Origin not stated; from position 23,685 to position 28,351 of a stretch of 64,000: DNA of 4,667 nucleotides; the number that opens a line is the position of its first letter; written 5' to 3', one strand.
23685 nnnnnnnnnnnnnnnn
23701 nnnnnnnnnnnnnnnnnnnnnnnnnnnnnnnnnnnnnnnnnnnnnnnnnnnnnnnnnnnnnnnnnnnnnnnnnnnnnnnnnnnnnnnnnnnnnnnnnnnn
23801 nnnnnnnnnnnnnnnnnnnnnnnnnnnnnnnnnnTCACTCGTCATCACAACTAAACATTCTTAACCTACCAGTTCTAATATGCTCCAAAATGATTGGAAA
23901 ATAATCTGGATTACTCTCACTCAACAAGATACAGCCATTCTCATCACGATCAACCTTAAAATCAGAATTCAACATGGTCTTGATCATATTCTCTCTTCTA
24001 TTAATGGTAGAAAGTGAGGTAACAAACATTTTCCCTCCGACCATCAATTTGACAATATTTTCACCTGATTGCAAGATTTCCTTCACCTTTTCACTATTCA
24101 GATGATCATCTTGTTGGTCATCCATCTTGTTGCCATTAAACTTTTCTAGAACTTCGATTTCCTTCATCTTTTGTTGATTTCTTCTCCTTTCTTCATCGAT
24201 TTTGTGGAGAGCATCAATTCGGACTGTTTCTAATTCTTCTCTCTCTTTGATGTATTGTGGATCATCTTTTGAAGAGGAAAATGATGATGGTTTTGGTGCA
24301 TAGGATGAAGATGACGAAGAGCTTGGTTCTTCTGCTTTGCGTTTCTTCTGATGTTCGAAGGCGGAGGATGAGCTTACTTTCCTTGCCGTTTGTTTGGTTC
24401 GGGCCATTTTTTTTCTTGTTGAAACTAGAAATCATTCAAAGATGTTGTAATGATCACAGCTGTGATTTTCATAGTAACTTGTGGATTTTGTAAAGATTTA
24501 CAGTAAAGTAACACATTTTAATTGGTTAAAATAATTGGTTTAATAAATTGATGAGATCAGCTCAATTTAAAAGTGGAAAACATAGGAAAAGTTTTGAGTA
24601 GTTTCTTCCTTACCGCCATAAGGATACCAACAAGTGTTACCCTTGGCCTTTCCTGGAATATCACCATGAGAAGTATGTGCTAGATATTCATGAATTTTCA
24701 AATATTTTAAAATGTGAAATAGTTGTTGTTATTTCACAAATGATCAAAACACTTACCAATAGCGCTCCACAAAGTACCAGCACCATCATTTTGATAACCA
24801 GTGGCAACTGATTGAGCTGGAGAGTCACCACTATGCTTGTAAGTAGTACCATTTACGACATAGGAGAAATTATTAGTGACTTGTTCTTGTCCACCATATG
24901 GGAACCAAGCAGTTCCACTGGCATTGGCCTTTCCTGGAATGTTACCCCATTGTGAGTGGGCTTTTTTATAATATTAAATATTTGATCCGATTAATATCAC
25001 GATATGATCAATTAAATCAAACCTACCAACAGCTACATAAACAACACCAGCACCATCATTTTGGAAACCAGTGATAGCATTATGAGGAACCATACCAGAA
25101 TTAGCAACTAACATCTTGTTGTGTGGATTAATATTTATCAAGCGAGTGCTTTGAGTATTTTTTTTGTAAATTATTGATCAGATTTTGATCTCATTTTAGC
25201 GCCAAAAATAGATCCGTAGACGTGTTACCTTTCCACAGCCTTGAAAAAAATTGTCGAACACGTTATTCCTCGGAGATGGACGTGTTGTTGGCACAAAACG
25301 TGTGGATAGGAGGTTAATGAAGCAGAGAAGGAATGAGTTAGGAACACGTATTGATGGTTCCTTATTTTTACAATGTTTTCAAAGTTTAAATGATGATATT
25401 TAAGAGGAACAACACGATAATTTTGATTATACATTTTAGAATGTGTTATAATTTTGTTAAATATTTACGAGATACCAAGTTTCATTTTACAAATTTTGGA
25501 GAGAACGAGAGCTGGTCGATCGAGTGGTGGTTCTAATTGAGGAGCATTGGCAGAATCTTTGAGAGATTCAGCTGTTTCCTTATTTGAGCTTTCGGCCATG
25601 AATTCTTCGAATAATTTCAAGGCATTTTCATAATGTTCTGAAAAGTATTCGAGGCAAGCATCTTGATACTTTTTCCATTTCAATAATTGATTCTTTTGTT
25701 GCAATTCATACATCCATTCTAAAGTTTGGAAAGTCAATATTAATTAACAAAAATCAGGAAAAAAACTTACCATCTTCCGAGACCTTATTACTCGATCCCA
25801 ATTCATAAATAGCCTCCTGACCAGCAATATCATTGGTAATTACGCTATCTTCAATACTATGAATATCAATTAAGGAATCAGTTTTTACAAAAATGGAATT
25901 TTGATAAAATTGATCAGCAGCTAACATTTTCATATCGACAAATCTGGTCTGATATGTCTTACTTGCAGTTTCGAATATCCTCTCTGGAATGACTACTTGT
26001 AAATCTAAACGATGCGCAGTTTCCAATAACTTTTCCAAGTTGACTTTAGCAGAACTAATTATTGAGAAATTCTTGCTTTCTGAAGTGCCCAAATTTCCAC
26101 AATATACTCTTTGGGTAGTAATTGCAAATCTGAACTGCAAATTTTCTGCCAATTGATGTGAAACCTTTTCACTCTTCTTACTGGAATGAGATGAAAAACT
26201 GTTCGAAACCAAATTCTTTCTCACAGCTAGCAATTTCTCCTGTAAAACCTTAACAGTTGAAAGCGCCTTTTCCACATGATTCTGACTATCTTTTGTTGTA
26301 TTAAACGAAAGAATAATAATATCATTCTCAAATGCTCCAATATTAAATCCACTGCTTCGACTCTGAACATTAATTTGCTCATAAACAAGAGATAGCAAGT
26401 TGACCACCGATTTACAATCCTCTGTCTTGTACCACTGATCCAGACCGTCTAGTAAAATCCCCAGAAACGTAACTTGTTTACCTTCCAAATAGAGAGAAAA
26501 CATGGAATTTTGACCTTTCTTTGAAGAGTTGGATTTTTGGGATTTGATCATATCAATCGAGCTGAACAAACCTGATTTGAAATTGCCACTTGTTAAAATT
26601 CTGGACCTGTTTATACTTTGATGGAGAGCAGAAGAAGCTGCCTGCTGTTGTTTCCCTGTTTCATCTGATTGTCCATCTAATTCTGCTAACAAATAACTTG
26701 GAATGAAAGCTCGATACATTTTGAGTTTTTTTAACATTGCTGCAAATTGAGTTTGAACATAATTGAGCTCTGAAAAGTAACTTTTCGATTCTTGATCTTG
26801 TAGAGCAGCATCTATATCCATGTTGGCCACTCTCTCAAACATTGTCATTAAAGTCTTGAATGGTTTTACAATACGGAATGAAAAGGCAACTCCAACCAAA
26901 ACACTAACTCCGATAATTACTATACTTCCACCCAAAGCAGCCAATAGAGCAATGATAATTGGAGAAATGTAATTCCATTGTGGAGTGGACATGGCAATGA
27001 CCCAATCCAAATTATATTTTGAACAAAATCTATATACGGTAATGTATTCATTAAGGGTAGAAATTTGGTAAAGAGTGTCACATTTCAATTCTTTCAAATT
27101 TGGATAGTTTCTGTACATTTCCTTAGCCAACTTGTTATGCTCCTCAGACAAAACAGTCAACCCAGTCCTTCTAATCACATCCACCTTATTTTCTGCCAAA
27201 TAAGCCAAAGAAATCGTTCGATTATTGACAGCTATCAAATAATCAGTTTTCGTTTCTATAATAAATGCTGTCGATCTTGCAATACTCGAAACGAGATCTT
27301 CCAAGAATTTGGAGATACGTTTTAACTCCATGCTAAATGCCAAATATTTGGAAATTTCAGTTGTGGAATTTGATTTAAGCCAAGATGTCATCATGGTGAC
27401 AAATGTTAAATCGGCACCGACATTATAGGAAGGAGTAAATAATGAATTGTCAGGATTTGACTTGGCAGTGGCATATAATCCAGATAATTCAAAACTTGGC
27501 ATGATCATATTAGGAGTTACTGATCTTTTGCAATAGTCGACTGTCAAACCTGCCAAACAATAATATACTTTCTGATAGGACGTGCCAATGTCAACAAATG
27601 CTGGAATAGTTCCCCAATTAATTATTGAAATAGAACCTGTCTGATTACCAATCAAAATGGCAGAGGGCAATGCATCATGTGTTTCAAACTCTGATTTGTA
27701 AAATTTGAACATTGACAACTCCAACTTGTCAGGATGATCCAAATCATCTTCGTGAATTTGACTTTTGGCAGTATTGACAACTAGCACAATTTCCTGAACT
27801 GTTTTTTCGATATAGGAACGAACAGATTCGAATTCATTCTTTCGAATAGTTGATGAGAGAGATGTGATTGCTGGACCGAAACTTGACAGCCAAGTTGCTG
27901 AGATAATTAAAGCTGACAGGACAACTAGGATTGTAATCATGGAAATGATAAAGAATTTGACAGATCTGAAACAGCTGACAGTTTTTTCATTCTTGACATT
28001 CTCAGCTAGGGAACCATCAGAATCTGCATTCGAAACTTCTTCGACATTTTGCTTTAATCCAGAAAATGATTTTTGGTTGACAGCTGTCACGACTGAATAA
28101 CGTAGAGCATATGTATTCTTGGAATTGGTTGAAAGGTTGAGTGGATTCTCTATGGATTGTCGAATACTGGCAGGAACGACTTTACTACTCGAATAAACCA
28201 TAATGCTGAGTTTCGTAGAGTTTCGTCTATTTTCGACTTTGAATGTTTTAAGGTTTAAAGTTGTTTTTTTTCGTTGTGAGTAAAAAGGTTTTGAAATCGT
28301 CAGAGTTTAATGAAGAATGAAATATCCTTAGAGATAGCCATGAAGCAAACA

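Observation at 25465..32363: Pair of receptor-like TM–ectodomain–TM–HAMP proteins with alternative outputs (RGS domain versus degenerate cyclase-homology domain), close to Gα-like genes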

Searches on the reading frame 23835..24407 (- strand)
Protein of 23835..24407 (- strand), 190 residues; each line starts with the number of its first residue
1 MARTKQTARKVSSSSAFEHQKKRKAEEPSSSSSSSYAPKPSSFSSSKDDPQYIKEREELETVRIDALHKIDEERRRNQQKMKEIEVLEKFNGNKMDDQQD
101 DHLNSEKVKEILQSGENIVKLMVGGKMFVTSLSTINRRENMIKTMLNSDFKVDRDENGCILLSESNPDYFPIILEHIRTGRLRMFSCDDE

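Call 3: search_protein_families(library=pfam, proteins=[window:23835-24407:-], max_evalue=1)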
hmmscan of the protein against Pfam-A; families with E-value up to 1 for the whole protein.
window:23835-24407:- (190 aa): 3 families
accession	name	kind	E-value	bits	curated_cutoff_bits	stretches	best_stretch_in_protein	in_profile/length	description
PF02214.28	BTB_2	-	2.4e-06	28.2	21.4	1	119-184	1-68/94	BTB/POZ domain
PF10500.14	SR-25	-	0.031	14.3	40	1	9-102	39-141/226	Nuclear RNA-splicing-associated protein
PF08192.17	Peptidase_S64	-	0.79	8.5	23.6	1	6-134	70-198/692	Peptidase family S64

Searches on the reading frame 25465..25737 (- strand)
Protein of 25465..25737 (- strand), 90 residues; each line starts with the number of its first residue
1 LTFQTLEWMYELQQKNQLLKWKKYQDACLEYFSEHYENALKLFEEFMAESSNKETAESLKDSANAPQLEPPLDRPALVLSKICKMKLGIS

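Call 3: search_protein_families(library=pfam, proteins=[window:25465-25737:-], max_evalue=1)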
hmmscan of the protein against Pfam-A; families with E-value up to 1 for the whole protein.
window:25465-25737:- (90 aa): 3 families
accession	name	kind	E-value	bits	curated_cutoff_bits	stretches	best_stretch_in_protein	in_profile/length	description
PF25200.1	DUF7833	-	0.019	15.4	24.3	1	28-61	19-52/63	Family of unknown function (DUF7833)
PF23864.1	DUF7222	-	0.085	13.5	27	1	24-64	36-76/108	Domain of unknown function (DUF7222)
PF06037.17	DUF922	-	0.1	13.1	27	1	13-64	75-129/153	Bacterial protein of unknown function (DUF922)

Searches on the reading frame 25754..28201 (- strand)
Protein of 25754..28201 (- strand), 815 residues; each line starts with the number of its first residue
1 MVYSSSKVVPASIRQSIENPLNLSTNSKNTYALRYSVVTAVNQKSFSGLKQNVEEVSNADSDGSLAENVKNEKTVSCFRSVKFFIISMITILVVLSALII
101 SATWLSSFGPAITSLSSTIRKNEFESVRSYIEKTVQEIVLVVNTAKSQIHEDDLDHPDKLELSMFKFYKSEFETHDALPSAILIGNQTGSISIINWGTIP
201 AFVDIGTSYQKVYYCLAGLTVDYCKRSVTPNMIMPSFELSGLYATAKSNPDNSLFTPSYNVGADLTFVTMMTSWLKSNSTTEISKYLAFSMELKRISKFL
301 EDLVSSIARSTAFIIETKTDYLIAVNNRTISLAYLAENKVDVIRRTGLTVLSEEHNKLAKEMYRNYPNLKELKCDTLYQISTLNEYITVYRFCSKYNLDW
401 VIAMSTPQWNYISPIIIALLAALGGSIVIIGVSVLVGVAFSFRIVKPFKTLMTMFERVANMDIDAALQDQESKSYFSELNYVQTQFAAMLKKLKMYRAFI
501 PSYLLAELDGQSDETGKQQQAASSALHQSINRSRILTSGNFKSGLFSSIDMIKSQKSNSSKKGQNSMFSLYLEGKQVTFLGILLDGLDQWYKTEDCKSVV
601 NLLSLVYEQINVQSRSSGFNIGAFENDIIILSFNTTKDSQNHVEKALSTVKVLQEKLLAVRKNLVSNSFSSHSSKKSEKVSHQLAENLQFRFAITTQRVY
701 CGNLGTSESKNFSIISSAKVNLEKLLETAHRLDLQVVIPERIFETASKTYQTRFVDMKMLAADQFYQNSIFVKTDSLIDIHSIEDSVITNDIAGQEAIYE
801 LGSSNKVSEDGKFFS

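Call 3: search_protein_families(library=pfam, proteins=[window:25754-28201:-], max_evalue=1)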
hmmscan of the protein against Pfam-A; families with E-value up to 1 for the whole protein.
window:25754-28201:- (815 aa): 3 families
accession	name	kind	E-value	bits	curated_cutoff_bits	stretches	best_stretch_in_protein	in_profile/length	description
PF01877.22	RNA_binding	-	0.0025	18.6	26.9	1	591-711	9-112/120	RNA binding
PF23216.1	WH_CYT4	-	0.0067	17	27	0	338-379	13-54/97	Mitochondrial protein cyt-4, winged helix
PF20777.4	KH_SLS1_2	-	0.035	14.9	27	1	293-346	4-59/63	SLS1 protein second KH domain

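Call 6: search_solved_structures(query=window:25754-28201:-, max_evalue=10, show_alignments=2)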
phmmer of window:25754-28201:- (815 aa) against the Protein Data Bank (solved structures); distinct sequences matched with E-value up to 10: 0.
